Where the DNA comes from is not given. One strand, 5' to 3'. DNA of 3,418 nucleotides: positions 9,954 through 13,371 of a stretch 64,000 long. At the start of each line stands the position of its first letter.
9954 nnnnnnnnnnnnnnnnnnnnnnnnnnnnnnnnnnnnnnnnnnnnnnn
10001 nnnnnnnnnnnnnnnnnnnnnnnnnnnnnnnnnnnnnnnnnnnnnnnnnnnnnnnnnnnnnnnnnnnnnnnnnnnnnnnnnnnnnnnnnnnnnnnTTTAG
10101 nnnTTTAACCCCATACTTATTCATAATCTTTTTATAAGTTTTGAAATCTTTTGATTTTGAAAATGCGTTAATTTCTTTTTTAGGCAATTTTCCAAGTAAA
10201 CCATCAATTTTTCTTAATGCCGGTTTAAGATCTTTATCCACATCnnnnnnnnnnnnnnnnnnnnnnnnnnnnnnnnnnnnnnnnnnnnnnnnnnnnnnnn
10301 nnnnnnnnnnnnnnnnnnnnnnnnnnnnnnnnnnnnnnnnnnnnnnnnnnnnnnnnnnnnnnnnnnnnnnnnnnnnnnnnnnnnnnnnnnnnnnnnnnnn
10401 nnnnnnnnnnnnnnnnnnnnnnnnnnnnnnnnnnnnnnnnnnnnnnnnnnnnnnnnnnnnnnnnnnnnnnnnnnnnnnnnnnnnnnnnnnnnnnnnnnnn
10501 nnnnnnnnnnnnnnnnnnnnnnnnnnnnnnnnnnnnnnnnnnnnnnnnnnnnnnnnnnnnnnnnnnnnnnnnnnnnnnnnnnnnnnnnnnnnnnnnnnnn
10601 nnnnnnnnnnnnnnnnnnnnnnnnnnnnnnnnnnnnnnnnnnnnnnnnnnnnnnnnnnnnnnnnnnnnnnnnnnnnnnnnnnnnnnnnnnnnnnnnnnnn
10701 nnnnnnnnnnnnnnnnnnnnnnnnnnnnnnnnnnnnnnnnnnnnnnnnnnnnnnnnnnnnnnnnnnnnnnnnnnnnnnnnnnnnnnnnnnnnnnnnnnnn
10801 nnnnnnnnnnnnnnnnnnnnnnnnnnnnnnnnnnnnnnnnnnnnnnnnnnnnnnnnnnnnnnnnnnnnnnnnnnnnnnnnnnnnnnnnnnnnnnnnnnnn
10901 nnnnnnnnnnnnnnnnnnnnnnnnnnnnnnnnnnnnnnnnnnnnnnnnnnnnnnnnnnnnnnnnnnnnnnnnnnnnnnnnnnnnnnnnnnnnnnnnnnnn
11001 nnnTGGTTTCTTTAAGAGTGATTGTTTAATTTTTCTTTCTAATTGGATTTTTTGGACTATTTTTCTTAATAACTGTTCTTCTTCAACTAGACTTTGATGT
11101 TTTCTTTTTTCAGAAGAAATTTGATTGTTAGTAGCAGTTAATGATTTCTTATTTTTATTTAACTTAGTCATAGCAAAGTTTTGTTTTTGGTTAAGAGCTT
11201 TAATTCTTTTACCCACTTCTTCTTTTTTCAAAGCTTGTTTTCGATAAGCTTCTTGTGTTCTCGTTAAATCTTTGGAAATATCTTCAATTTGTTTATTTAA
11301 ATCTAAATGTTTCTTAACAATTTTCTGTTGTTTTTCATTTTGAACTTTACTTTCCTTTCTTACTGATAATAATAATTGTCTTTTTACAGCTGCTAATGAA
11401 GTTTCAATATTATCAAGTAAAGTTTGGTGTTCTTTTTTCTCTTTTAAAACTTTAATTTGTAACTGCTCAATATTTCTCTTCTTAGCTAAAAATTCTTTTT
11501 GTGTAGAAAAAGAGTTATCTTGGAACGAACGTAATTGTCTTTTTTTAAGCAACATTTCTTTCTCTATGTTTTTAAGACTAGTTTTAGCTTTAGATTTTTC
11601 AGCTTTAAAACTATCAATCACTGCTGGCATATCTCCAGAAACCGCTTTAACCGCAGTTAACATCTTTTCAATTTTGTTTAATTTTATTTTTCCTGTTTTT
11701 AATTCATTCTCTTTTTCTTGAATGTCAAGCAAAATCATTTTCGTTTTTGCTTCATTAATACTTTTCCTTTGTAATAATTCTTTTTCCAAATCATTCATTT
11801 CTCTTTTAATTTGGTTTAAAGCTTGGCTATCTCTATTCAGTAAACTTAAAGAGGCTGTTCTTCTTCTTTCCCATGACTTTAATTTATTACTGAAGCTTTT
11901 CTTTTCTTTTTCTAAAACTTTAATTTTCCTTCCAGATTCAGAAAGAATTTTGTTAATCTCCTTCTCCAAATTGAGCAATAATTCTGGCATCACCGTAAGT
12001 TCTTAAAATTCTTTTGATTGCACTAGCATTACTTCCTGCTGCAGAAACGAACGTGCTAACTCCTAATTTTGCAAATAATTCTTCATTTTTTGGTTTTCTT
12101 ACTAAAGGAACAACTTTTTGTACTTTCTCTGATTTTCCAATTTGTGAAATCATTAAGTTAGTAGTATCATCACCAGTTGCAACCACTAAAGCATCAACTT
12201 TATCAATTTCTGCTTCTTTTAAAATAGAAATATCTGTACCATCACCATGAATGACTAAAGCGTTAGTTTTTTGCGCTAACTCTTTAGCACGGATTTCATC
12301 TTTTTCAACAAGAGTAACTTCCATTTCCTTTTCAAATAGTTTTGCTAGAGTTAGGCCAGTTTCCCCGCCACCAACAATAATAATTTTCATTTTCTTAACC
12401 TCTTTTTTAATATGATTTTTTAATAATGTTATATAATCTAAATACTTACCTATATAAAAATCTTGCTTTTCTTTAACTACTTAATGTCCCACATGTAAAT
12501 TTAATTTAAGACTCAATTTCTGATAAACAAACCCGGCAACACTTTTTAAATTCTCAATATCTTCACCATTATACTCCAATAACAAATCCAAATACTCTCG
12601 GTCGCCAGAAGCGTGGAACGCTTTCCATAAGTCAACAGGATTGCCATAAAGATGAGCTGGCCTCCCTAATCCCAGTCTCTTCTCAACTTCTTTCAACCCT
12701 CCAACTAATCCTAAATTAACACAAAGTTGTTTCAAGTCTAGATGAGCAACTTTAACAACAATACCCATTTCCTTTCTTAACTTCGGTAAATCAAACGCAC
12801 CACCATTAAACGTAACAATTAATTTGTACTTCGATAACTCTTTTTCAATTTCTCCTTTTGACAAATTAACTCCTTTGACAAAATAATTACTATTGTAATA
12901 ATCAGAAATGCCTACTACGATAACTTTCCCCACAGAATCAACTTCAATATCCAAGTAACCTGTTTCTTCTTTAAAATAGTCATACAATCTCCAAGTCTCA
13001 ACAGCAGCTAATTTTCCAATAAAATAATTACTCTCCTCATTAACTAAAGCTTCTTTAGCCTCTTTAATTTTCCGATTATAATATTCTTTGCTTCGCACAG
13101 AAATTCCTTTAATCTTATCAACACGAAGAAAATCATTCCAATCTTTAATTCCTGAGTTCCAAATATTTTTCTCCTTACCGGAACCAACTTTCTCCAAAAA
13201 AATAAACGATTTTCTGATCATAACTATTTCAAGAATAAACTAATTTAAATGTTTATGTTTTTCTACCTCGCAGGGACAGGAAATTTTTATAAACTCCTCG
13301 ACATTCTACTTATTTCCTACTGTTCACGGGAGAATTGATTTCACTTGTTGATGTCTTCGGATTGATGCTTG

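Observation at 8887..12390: Operon of TrkA-N protein, 630-aa coiled-coil protein and KaiC-like ATPase with a lysine-rich N-terminal extension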

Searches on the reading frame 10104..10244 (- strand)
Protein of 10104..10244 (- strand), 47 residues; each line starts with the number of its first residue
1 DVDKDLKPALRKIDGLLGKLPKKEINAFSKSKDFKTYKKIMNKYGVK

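Call 24: search_protein_families(library=pfam, proteins=[window:10104-10244:-], max_evalue=10)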
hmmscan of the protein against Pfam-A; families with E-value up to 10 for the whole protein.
seq(47 aa): 1 family
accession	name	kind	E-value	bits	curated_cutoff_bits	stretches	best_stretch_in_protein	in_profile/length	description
PF07151.18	DUF1391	-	0.065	13.3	27.3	1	27-38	27-38/48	Protein of unknown function (DUF1391)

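Call 37: find_homologous_proteins(query=A3, max_evalue=0.001)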
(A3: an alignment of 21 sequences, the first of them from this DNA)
Query A3 (21 sequences) (43 aa, profile of the alignment): 25 proteins with E <= 0.001 among 240 candidates.
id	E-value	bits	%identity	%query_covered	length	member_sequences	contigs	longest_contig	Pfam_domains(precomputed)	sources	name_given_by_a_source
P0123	8.7e-17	78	57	81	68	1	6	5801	PF27359.1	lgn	-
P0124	1.5e-16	77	50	98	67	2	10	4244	PF27359.1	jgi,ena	-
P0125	1.4e-15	74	53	100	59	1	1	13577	PF27359.1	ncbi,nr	ncbi:MAG: hypothetical protein KKD39_00745 [Candidatus Altiarchaeota archaeon]|nr:hypothetical prote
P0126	2.2e-15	74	50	98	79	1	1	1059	PF27359.1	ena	-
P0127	3.1e-15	73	40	100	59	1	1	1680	PF27359.1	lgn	-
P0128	3.4e-15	73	45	98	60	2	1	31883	PF27359.1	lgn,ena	-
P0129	3.6e-15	73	48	98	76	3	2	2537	PF27359.1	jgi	jgi:hypothetical protein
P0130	4.0e-15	73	48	93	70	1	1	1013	PF27359.1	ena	-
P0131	7.8e-14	69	38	98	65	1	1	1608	PF27359.1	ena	-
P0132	1.2e-13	68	50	88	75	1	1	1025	PF27359.1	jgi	-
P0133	1.2e-13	68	50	93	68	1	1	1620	PF27359.1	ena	-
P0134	1.2e-13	68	54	65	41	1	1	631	PF27359.1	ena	-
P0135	1.2e-13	68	44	100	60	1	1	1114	PF27359.1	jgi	jgi:hypothetical protein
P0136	1.3e-13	68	51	81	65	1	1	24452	PF27359.1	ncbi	-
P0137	1.6e-13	68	62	98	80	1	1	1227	-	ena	-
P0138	3.3e-13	67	51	91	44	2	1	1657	PF27359.1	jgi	jgi:hypothetical protein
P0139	1.6e-12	64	46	95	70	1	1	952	PF27359.1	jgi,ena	-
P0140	1.7e-12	64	38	98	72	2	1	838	PF27359.1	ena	-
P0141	1.9e-12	64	40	81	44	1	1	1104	PF27359.1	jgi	jgi:hypothetical protein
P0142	1.2e-11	62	44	95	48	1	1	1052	PF27359.1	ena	-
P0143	3.5e-11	60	44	100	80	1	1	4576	PF27359.1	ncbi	-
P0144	4.1e-11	60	36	91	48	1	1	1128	PF27359.1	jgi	jgi:hypothetical protein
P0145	1.9e-10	58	51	81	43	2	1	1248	PF27359.1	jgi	-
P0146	7.3e-10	56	43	86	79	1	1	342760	PF27359.1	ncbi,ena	-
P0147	8.5e-7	46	-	-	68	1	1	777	PF27359.1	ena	-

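Call 64: search_protein_representatives(alignment_id=A5)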
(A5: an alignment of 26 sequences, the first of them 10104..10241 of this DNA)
Query: 26 sequences, 69 profile positions. Proteins with E-value up to 0.001 (for the whole library): 2742; up to 1e-10: 1171; up to 1e-30: 1. The best 150 are listed.
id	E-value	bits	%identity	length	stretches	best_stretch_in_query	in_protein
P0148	3.6e-34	132.5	-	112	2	18-68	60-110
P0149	1.8e-30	120.7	-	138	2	17-68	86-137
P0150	1.2e-26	108.4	-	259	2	13-64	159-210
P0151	9.6e-26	105.5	-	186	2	15-62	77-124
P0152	1.4e-24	101.8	-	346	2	18-69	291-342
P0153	1.4e-24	101.8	-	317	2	13-68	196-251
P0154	6.3e-24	99.7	-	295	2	13-64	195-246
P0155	8.1e-24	99.3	-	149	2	19-66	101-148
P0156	1.5e-22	95.3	-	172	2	20-68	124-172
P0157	2.7e-22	94.4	-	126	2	13-64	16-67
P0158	3.0e-22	94.3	-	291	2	29-67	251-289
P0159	3.0e-22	94.3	-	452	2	4-65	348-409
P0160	3.1e-22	94.3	-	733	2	19-66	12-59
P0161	5.3e-22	93.5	-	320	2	27-64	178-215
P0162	1.7e-21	91.9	-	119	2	16-68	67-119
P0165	8.5e-21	89.6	-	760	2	15-67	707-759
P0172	1.5e-18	82.4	-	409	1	2-68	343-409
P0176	5.5e-18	80.7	-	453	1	2-68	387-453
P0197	6.7e-17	77.2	-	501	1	6-69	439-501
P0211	1.5e-16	76.1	-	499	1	2-68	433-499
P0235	6.9e-16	73.9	-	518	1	14-69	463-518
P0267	3.4e-15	71.7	-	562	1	12-69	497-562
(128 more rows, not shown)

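Call 80: find_encoding_contigs(protein=P0125, flank=5000, max_places=1)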
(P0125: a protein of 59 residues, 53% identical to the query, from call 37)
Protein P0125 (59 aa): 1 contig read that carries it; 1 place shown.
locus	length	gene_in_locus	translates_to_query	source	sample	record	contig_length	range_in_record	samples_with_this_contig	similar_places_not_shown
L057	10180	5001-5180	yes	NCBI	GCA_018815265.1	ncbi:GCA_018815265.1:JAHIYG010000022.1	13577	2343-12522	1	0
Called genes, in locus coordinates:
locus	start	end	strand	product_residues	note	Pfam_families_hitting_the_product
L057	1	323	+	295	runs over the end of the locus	PF01040:UbiA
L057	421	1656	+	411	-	-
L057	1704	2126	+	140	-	-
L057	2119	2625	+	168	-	-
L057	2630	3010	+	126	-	-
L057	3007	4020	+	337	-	-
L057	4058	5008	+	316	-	PF02374:ArsA_ATPase, PF06564:CBP_BcsQ, PF10609:ParA, PF13614:AAA_31, PF00142:Fer4_NifH, PF01656:CbiA, PF09140:MipZ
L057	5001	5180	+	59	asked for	PF27359:TP_0179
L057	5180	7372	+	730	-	PF13545:HTH_Crp_2 (faint), PF00437:T2SSE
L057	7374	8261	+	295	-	PF00482:T2SSF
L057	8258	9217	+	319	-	PF00482:T2SSF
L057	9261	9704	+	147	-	-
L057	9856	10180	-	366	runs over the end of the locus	PF27840:ScmC (faint), PF03193:RsgA_GTPase, PF00005:ABC_tran, PF01926:MMR_HSR1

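Call 81: find_encoding_contigs(protein=P0146, flank=5000, max_places=1)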
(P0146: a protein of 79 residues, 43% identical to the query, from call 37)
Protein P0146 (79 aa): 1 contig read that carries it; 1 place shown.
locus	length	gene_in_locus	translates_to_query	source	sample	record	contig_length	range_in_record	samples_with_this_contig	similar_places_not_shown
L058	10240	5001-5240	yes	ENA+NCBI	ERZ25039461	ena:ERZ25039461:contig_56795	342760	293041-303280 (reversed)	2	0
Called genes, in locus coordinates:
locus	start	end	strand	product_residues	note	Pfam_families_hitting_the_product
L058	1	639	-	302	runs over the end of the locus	PF01207:Dus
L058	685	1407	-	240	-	PF04654:DUF599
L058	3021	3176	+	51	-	-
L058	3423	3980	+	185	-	-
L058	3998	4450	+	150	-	PF27359:TP_0179 (weak)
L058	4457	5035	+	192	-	-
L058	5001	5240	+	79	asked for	PF27359:TP_0179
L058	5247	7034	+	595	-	PF00437:T2SSE, PF27713:UCP018868 (faint)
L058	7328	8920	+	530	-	PF00482:T2SSF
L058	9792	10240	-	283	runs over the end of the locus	-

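Call 86: list_cluster_members(proteins=[P0148, P0152, P0160, P0165, P0172, P0176, P0197, P0211, P0235, P0267])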
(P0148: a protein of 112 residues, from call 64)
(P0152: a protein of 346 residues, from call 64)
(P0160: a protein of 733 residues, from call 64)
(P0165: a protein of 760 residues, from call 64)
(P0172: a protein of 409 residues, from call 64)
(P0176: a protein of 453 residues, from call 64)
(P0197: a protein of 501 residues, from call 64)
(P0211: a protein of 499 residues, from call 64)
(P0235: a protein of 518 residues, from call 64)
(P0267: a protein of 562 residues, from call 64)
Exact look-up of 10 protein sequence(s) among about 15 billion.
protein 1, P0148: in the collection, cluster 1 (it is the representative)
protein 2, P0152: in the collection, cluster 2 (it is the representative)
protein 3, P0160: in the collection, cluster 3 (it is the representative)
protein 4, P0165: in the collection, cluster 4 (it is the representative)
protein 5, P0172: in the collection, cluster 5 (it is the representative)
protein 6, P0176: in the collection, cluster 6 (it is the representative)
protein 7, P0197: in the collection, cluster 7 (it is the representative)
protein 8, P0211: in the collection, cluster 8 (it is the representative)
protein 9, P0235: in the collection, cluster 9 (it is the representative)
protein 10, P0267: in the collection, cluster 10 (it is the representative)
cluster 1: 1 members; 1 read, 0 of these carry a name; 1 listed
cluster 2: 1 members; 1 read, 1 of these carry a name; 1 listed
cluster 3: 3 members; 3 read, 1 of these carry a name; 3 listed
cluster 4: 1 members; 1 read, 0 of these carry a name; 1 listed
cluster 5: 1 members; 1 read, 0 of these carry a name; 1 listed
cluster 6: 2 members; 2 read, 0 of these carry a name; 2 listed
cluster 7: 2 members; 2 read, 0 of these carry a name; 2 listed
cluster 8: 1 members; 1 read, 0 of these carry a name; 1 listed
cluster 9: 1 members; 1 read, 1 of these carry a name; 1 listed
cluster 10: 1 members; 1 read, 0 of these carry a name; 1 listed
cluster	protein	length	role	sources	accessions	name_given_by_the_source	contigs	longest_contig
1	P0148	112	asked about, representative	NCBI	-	-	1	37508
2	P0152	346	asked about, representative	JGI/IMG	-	chromosome segregation ATPase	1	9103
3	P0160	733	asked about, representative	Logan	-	-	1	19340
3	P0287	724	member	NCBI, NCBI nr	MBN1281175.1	MAG: DNRLRE domain-containing protein [Candidatus Thermoplasmatota archaeon] | DNRLRE domain-containing protein [Candidatus Thermoplasmatota archaeon]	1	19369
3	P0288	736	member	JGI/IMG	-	-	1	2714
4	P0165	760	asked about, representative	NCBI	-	-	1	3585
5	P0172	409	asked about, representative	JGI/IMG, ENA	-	-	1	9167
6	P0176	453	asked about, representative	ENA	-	-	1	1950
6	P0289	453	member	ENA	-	-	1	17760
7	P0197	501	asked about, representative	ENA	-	-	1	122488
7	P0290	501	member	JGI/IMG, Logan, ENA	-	-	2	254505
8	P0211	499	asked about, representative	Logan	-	-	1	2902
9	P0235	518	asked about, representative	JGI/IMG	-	hypothetical protein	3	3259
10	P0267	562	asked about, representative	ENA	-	-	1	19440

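Call 90: search_solved_structures(query=A5, max_evalue=10)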
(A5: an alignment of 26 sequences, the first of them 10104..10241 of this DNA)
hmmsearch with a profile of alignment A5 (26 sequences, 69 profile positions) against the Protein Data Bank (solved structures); distinct sequences matched with E-value up to 10: 17.
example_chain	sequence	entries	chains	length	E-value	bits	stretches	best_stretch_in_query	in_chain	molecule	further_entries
7upp_C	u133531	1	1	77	0.23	14.5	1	10-41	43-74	DHT03 protein C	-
6qty_A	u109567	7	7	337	0.64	13.1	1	27-56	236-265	Dual specificity protein kinase CLK1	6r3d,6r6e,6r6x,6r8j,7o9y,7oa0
6fyo_A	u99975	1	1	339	0.65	13.1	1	27-56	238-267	Dual specificity protein kinase CLK1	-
1z57_A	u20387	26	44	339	0.65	13.1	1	27-56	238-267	Dual specificity protein kinase CLK1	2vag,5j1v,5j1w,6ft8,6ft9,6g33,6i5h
6ytd_A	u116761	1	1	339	0.65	13.1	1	27-56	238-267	Dual specificity protein kinase CLK1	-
5x8i_B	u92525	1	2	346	0.67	13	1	27-56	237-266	Dual specificity protein kinase CLK1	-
9cu8_A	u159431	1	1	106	0.69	13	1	21-53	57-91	TNFR2_mb1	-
8uwn_A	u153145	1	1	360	0.73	12.9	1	27-56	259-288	Dual specificity protein kinase CLK1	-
8kgf_A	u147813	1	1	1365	0.77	12.9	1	47-66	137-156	CRISPR-associated endonuclease Cas12a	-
4qgk_A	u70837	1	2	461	0.87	12.7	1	22-45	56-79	Fatty aldehyde dehydrogenase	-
5j0k_A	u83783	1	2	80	0.93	12.6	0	9-38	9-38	designed protein 2L4HC2_23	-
1deb_A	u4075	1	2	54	1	12.5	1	2-35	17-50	ADENOMATOUS POLYPOSIS COLI PROTEIN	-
6khd_A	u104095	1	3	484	1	12.4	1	27-56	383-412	Dual specificity protein kinase CLK1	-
6egc_A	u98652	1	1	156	1.6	11.8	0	9-38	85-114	SC_2L4HC2_23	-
1u9p_A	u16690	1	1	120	1.7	11.8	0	52-68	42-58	pArc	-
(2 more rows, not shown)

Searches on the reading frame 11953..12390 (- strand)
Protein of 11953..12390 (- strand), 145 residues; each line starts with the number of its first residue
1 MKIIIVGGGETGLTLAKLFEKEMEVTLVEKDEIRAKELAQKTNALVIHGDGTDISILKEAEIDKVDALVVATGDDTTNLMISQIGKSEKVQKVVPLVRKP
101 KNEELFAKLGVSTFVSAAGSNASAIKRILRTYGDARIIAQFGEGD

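Call 3: search_protein_families(library=pfam, proteins=[window:11953-12390:-], max_evalue=0.01)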
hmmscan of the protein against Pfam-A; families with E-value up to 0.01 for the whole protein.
window:11953-12390:- (145 aa): 11 families
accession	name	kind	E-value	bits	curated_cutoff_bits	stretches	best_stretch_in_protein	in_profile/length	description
PF02254.24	TrkA_N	-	3.8e-27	95.4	23.8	1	3-116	1-115/116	TrkA-N domain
PF13241.12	NAD_binding_7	-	2.8e-05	25.1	22.1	1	2-89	9-86/104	Putative NAD(P)-binding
PF13460.12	NAD_binding_10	-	5.1e-05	23.6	27.2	1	9-94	4-82/184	NAD(P)H-binding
PF01266.30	DAO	-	0.00015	21.9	27.9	1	2-35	1-35/353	FAD dependent oxidoreductase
PF01488.26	Shikimate_DH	-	0.00017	22.1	24.3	1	2-86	14-97/138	Shikimate / quinate 5-dehydrogenase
PF07992.20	Pyr_redox_2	-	0.00019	21.4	26.1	0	2-32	144-175/291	Pyridine nucleotide-disulphide oxidoreductase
PF01494.25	FAD_binding_3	-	0.0034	17.1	22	1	2-35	3-37/349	FAD binding domain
PF13450.12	NAD_binding_8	-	0.0047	17.6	21.9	0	5-31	1-28/68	NAD(P)-binding Rossmann-like domain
PF01118.30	Semialdhyde_dh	-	0.0049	17.7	26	1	2-88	1-90/121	Semialdehyde dehydrogenase, NAD binding domain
PF03486.20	HI0933_like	-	0.0063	16.4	50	0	2-36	2-37/244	HI0933-like protein Rossmann domain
PF04820.20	Trp_halogenase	-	0.0068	15.7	21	1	2-34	1-38/458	Tryptophan halogenase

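Call 4: search_protein_families(library=ncbifam, proteins=[window:11953-12390:-], max_evalue=0.01)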
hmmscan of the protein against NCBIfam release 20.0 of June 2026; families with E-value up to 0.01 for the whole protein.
window:11953-12390:- (145 aa): 31 families (the best 25 are shown)
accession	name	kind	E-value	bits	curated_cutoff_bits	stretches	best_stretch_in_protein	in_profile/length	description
NF007041.0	PRK09496.3-4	equivalog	8e-29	100.6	386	1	2-130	229-359/450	Trk system potassium transporter TrkA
NF007039.0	PRK09496.3-2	equivalog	2.1e-28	99.3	293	1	2-139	230-368/446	Trk system potassium transporter TrkA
NF007031.0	PRK09496.1-2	equivalog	1.2e-23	83.8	289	1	2-131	235-368/458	Trk system potassium transporter TrkA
NF007043.0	PRK09496.3-6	equivalog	2.8e-23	82.4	384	1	2-113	233-346/445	Trk system potassium transporter TrkA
NF007034.0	PRK09496.2-1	subfamily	4.8e-22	78.5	344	1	2-135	229-364/445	Trk system potassium transporter TrkA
NF007032.0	PRK09496.1-4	equivalog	7.7e-22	77.9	309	1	2-131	233-363/457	Trk system potassium transporter TrkA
NF007030.0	PRK09496.1-1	equivalog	7.7e-21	74.2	371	1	2-130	234-363/458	Trk system potassium transporter TrkA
NF007036.0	PRK09496.2-3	subfamily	9.8e-21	74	407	1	2-118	232-351/448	Trk system potassium transporter TrkA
NF007038.0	PRK09496.2-6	equivalog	3.4e-20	72.2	374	1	2-131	230-361/445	Trk system potassium transporter TrkA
NF007040.0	PRK09496.3-3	equivalog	5.5e-17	61.5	455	1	2-87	235-321/462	Trk system potassium transporter TrkA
NF007033.0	PRK09496.1-5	equivalog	2.3e-15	56.6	338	1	1-141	1-145/449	Trk system potassium transporter TrkA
NF007037.0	PRK09496.2-4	equivalog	5e-14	52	445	1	2-122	239-357/454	Trk system potassium transporter TrkA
NF007042.0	PRK09496.3-5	equivalog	4.3e-13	48.7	467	1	1-95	1-95/466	Trk system potassium transporter TrkA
NF007035.0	PRK09496.2-2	equivalog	7.6e-13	48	521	1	1-105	1-106/455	Trk system potassium transporter TrkA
NF002973.0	PRK03659.1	equivalog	1.4e-07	30.5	804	1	2-87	402-487/602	glutathione-regulated potassium-efflux system protein KefB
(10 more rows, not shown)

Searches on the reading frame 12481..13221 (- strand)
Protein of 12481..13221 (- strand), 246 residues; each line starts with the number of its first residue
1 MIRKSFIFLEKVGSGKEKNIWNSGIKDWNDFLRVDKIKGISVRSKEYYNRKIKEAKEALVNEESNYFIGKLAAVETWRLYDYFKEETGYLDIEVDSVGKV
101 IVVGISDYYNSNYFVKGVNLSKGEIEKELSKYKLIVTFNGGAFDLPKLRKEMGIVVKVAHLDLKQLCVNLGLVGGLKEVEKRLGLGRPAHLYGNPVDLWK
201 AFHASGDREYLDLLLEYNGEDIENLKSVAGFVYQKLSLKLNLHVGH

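Call 3: search_protein_families(library=pfam, proteins=[window:12481-13221:-], max_evalue=0.01)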
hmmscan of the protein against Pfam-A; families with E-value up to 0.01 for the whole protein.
window:12481-13221:- (246 aa): 2 families
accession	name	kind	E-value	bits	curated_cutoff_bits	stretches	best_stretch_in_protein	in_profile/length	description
PF13482.12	RNase_H_2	-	2e-20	73.8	22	1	89-229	2-161/165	RNase_H superfamily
PF03284.19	PHZA_PHZB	-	0.0027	17.6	24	1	85-151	92-158/162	Phenazine biosynthesis protein A/B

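Call 4: search_protein_families(library=ncbifam, proteins=[window:12481-13221:-], max_evalue=0.01)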
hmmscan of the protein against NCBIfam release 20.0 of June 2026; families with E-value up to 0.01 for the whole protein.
window:12481-13221:- (246 aa): 0 families
